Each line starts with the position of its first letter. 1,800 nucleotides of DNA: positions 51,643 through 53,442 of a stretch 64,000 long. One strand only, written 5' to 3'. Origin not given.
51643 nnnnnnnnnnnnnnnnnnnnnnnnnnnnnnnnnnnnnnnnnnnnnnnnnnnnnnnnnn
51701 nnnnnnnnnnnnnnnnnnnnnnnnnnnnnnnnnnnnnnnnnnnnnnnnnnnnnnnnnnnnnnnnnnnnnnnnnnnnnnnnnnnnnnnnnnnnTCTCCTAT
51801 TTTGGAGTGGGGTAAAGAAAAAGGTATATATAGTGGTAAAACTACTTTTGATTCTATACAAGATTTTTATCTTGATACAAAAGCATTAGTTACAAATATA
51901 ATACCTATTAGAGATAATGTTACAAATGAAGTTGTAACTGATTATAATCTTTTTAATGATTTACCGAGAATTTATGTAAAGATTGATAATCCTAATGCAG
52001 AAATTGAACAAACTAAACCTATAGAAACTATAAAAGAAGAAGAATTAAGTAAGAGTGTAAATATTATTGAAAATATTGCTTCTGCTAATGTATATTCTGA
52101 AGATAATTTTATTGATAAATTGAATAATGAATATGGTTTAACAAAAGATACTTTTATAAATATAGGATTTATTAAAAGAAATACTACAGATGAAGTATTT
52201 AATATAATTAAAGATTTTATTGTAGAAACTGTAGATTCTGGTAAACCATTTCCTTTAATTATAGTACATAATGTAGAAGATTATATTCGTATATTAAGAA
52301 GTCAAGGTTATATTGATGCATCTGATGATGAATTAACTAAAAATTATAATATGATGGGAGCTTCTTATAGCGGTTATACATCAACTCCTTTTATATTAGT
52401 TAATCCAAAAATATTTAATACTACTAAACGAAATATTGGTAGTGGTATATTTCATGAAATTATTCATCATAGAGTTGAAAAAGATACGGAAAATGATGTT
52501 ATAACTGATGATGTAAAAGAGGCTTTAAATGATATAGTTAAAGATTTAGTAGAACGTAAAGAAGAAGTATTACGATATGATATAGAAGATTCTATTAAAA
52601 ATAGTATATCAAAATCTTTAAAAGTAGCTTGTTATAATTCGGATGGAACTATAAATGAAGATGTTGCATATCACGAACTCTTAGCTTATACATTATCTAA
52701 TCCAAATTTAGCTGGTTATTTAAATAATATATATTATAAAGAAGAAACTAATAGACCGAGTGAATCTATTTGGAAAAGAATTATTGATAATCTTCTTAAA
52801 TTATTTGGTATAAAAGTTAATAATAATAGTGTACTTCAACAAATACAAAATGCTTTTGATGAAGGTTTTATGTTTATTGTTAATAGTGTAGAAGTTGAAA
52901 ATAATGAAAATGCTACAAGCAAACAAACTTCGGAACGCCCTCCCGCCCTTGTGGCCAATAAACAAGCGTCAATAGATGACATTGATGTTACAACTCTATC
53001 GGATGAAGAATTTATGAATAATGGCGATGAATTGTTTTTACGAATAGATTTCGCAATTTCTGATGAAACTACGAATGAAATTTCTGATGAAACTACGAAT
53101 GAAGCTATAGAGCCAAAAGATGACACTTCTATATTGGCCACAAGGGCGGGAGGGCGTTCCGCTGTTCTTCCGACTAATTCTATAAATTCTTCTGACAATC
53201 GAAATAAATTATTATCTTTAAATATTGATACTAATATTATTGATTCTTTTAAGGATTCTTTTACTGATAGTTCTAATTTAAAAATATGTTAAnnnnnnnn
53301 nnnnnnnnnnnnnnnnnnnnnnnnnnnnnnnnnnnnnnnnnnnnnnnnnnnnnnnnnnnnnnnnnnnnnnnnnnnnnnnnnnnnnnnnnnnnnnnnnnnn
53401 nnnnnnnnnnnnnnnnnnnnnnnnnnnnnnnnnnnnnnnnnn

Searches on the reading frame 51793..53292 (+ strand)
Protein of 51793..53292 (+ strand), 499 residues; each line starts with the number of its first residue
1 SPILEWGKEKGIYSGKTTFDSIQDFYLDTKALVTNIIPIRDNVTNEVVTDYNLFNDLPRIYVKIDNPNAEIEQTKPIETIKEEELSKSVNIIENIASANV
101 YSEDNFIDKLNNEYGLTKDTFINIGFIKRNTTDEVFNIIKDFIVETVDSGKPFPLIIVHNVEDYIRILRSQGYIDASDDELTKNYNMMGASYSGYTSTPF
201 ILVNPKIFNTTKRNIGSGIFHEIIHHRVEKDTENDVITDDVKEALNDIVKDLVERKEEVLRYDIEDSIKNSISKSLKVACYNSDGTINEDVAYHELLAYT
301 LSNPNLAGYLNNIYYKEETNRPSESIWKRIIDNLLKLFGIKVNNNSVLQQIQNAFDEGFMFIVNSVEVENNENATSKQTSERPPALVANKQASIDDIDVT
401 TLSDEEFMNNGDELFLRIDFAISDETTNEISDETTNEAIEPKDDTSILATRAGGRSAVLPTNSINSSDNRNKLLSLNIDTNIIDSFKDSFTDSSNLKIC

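Call 38: search_dna_similar(query=window:51793-53292:+, collection=phages, mode=protein, max_rows=25)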
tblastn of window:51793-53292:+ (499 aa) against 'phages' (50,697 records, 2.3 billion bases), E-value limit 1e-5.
Records with a match: 2; places in all: 2; records where one place covers at least 80% of the query: 2.
Best place of each record, by identity: >=99% 2.
By first word of the organism name: uncultured 2.
By host as written in the record: - 2.
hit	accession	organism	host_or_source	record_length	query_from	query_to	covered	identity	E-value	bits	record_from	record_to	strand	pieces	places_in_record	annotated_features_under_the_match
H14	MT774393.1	uncultured phage cr127_1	human feces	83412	1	499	100%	99.6%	0e+0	969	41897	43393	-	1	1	hypothetical protein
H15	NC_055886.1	uncultured phage cr127_1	human feces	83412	1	499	100%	99.6%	0e+0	969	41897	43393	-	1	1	hypothetical protein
